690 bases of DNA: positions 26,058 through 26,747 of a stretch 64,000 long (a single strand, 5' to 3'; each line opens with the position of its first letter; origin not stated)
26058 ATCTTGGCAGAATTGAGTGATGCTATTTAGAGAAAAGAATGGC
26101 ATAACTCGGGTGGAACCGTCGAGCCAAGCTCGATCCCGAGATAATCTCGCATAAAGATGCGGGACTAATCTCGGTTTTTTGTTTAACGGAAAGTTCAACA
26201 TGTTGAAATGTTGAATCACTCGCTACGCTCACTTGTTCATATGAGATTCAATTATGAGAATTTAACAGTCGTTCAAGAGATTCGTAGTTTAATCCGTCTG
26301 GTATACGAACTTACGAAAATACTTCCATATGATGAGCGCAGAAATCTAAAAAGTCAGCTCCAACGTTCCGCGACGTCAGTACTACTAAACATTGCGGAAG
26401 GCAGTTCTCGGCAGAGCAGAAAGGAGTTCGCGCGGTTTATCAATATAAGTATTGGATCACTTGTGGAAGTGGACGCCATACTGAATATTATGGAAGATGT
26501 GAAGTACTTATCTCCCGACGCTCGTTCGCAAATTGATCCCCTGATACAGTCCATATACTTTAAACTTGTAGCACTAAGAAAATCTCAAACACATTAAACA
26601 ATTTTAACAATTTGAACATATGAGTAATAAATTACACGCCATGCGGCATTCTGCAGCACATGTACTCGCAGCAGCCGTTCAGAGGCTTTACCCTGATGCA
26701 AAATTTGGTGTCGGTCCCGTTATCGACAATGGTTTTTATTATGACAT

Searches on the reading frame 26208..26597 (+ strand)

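Call 19: search_protein_families(library=pfam, proteins=[window:26208-26597:+], max_evalue=0.01)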
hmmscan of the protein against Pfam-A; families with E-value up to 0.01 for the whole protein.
window:26208-26597:+ (129 aa): 1 family
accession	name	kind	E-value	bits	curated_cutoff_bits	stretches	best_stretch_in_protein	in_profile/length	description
PF05635.17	23S_rRNA_IVP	-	4e-28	98.2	33.8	1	17-117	1-101/106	23S rRNA-intervening sequence protein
